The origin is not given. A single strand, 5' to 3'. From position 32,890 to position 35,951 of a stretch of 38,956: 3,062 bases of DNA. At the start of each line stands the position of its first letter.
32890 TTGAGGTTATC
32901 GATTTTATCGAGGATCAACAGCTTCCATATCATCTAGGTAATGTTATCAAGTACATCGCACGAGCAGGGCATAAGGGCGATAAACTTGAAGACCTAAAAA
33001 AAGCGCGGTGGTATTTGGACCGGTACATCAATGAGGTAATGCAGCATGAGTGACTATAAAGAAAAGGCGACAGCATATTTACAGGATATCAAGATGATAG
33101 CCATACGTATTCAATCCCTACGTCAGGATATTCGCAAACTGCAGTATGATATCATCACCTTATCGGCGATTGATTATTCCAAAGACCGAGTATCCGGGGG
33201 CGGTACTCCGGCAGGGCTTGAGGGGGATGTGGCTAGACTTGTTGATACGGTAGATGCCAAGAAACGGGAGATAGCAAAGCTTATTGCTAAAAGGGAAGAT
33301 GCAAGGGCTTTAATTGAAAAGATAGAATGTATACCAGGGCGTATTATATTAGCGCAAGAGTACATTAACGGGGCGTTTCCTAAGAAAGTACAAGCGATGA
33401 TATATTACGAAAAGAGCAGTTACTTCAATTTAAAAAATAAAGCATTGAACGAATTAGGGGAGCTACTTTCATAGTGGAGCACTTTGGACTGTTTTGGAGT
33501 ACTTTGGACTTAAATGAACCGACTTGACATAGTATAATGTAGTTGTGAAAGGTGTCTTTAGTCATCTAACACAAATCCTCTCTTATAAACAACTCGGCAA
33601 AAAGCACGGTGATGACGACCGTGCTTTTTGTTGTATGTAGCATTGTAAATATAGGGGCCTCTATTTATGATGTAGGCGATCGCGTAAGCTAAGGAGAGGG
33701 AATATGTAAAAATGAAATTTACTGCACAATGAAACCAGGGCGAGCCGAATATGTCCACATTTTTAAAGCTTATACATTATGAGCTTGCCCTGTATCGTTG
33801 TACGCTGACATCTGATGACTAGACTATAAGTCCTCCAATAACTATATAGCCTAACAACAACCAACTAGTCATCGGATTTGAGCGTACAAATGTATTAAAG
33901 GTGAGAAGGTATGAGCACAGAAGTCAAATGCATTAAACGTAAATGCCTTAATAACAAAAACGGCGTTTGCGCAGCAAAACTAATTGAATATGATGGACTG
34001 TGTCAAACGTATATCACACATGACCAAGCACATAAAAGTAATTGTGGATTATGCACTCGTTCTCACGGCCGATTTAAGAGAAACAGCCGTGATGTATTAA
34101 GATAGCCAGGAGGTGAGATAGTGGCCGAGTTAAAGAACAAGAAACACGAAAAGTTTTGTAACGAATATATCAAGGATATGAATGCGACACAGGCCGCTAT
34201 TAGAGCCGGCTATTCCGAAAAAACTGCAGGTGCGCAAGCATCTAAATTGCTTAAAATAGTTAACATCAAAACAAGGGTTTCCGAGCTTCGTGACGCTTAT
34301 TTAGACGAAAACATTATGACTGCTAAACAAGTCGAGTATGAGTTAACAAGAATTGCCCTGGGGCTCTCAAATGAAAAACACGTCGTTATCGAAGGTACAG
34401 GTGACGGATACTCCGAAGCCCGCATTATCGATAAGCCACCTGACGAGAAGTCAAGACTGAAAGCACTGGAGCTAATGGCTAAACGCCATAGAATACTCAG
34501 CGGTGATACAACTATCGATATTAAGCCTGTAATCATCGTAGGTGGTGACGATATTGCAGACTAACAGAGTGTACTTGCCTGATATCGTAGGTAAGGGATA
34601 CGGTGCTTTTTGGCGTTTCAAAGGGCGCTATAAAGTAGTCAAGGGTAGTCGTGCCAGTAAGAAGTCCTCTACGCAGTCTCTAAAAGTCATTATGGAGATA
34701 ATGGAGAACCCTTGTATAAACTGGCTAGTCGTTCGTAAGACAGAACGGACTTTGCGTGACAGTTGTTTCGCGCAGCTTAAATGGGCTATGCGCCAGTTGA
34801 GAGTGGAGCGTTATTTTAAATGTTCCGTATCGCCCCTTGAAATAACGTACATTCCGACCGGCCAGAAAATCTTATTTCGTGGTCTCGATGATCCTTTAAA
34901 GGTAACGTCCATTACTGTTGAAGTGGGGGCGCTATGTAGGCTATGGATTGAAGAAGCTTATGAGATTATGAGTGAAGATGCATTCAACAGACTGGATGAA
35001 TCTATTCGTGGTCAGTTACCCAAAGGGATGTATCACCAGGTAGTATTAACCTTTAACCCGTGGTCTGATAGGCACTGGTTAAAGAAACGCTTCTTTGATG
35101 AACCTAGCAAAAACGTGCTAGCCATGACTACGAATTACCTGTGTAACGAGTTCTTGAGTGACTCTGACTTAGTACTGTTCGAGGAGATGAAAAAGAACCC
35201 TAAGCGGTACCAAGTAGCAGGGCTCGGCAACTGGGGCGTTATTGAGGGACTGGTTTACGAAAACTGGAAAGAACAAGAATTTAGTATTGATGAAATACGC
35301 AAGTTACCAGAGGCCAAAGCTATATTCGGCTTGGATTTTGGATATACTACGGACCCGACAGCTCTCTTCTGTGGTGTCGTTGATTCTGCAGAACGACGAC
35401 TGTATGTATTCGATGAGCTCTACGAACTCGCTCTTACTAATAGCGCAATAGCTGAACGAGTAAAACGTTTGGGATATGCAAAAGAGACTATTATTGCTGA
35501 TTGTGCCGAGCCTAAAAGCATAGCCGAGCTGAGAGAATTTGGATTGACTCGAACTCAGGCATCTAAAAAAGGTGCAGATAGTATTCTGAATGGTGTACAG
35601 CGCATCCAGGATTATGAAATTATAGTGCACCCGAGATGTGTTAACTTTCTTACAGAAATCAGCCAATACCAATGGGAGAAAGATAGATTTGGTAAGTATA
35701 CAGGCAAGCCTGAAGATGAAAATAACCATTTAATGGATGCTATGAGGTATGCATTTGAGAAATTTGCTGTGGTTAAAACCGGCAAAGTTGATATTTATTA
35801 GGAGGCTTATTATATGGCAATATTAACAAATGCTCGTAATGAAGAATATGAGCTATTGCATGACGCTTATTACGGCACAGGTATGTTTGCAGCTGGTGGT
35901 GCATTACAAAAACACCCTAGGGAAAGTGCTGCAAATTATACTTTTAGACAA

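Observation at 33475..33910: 436-bp non-coding leader before the packaging genes: repeat boxes, TATAAT, an early terminator and long hairpins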

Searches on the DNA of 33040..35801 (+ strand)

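Call 5: search_rna_families(source=window, start=33300, end=34200, threshold=evalue, max_evalue=10, show_alignments=3)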
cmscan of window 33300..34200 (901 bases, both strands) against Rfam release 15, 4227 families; matches with E-value up to 10: 7.
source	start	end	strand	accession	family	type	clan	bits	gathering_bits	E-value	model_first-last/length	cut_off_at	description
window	33488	33584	-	RF00400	SNORA28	Gene; snRNA; snoRNA; HACA-box;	CL00033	24.4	65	0.086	1-126/126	no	Small nucleolar RNA SNORA28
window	33580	33651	+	RF04060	mir-703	Gene; miRNA;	-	18.7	88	1.5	1-67/67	no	mir-703 microRNA precursor family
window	33506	33629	+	RF02875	AS-pc01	Gene; antisense;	-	18.5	79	1.6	1-99/99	no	Antisense to pHK01_035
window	33555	33673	-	RF02859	Arrc11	Gene; sRNA;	-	18.4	52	2.6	1-175/175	no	Actinobacillus sRNA 11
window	33596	33633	+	RF03364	mir-427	Gene; miRNA;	-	15.9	70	6.1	1-69/69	no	mir-427 microRNA precursor family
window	33715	33810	+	RF00714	MIR535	Gene; miRNA;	-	15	64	7.2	1-95/95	no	MIR535 microRNA precursor family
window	33479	33516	-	RF00628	RgsA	Gene; sRNA;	-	10.2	88.4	7.1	1-194/194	no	RgsA sRNA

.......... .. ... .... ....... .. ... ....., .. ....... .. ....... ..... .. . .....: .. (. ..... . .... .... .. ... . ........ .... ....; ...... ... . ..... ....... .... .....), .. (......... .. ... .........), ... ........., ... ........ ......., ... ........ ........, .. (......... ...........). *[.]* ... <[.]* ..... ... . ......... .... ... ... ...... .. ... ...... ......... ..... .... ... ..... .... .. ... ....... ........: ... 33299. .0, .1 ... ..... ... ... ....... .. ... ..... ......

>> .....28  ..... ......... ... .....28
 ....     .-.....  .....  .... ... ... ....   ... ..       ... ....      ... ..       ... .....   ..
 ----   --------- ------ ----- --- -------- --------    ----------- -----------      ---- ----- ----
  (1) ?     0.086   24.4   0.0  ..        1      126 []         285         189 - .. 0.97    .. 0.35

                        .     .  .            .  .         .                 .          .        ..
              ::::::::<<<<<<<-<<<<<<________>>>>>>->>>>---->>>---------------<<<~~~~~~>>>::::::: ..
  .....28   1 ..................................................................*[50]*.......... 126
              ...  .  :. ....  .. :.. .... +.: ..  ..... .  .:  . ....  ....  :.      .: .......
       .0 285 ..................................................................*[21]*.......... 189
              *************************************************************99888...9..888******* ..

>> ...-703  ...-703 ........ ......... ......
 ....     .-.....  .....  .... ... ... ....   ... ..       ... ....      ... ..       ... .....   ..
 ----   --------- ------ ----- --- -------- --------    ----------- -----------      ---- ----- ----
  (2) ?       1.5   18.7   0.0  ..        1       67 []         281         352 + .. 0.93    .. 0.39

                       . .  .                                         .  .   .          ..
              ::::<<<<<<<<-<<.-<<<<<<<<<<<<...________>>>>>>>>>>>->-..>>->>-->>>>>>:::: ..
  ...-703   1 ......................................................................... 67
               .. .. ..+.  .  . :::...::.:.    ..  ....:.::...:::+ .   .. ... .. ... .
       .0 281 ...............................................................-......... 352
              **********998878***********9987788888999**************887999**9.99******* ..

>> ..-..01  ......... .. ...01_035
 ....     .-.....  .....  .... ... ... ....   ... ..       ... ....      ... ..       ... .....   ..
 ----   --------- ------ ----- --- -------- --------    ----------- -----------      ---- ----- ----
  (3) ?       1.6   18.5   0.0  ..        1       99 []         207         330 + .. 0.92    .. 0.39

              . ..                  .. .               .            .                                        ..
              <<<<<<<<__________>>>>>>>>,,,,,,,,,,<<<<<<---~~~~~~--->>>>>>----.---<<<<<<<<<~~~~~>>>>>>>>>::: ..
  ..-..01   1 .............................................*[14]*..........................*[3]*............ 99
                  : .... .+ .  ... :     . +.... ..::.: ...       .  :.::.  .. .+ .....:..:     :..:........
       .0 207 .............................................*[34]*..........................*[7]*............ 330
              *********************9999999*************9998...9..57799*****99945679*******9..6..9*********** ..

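Call 8: search_dna_similar(query=window:33040-34570:+, collection=phages, mode=distant, max_rows=40)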
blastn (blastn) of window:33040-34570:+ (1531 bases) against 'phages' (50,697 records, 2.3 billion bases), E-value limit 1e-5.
Records with a match: 5; places in all: 5; records where one place covers at least 80% of the query: 0.
Best place of each record, by identity: 80-90% 2; 60-80% 3.
By first word of the organism name: Mannheimia 3; Ochrobactrum 2.
By host as written in the record: Mannheimia haemolytica 1152A serotype A6 2; Ochrobactrum intermedium 2; Mannheimia haemolytica 3927A serotype A6 1.
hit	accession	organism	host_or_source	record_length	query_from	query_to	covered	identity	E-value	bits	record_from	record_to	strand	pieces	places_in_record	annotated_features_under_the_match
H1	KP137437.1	Mannheimia phage vB_MhS_1152AP2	Mannheimia haemolytica 1152A serotype A6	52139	1103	1189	6%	77.3%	5e-7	63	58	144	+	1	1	terminase, small subunit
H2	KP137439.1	Mannheimia phage vB_MhS_3927AP1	Mannheimia haemolytica 3927A serotype A6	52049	1103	1189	6%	77.3%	5e-7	63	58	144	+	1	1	terminase, small subunit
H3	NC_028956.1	Mannheimia phage vB_MhS_1152AP2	Mannheimia haemolytica 1152A serotype A6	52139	1103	1189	6%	77.3%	5e-7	63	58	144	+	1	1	terminase small subunit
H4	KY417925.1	Ochrobactrum phage POI1126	Ochrobactrum intermedium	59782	1124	1188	4%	83.1%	1e-8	69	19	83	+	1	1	terminase small subunit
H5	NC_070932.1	Ochrobactrum phage POI1126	Ochrobactrum intermedium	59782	1124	1188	4%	83.1%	1e-8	69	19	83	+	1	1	terminase small subunit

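Call 84: search_rna_families(sources=[L300, L301, L302, L170, L087, L175, L084], threshold=evalue, max_evalue=0.01)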
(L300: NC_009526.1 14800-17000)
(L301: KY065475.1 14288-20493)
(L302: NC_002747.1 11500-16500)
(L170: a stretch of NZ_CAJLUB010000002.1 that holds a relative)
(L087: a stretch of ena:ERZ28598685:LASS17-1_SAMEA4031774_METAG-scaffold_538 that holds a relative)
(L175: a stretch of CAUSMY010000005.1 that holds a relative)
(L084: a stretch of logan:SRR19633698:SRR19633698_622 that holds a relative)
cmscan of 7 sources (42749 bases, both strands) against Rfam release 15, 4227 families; matches with E-value up to 0.01: 1.
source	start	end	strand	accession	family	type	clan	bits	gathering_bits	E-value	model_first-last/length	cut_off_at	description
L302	1637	1707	+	RF00005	tRNA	Gene; tRNA;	CL00001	55.3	29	2.3e-09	1-71/71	no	tRNA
